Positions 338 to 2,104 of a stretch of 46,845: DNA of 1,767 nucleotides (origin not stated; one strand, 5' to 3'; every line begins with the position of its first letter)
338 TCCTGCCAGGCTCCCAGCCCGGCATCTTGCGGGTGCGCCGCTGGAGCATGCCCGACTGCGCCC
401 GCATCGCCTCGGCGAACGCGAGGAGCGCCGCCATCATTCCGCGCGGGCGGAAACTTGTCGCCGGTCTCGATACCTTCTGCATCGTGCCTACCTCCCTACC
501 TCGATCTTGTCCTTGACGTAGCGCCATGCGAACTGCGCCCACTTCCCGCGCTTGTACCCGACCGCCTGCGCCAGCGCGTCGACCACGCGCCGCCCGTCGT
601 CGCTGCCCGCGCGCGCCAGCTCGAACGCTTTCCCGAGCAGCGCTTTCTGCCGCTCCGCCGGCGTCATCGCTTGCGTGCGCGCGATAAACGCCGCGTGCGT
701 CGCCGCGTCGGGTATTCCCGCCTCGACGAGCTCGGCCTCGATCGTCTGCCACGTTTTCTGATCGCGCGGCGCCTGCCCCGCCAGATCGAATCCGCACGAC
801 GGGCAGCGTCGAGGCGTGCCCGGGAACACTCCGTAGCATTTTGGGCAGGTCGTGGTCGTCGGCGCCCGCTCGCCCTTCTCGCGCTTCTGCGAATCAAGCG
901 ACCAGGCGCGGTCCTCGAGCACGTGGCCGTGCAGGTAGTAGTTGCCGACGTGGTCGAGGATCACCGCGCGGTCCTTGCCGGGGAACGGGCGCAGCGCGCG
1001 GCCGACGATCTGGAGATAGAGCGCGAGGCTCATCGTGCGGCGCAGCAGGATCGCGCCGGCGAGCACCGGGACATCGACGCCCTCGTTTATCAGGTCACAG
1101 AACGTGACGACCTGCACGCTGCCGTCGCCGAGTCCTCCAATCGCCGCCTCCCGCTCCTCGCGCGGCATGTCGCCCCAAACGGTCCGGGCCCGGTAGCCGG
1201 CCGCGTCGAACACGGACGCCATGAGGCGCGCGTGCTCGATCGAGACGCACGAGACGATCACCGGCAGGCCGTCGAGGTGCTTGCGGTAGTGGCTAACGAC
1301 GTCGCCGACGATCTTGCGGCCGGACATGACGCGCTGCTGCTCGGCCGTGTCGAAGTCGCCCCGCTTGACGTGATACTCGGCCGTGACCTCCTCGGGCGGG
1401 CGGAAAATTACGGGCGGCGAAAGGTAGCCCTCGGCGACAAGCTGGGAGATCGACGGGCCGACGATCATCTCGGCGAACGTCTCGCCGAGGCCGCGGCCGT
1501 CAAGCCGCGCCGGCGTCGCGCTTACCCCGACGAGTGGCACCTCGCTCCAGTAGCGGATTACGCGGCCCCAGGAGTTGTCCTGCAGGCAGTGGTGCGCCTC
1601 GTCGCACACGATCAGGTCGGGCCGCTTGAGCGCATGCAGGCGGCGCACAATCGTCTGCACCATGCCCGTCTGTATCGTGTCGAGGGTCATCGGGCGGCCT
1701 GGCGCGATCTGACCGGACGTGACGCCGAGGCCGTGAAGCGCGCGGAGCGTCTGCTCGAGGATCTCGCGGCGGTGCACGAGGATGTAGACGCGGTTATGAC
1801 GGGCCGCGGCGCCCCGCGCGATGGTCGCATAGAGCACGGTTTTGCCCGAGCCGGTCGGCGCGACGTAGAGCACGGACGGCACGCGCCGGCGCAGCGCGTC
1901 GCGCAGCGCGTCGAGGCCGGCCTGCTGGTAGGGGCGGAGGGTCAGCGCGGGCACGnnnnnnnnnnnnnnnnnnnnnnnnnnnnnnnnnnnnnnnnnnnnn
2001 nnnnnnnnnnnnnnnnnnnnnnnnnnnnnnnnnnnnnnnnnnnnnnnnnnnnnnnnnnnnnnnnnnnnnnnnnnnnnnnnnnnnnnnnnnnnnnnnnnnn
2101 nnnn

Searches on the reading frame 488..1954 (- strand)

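Call 40: search_protein_families(library=phrogs, proteins=[window:488-1954:-], max_evalue=0.001)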
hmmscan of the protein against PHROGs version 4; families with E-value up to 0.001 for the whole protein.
window:488-1954:- (488 aa): 4 families
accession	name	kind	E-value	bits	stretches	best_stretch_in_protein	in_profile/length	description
phrog_16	-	DNA, RNA and nucleotide metabolism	1.1e-82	279.7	1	4-435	271-669/986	DNA helicase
phrog_16694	-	unknown function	6.5e-14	51.8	2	4-180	273-482/1010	-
phrog_9690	-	DNA, RNA and nucleotide metabolism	1.5e-06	28.5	1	115-344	44-284/306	DNA helicase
phrog_16259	-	DNA, RNA and nucleotide metabolism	1.6e-05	25.3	1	4-122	116-235/330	DNA helicase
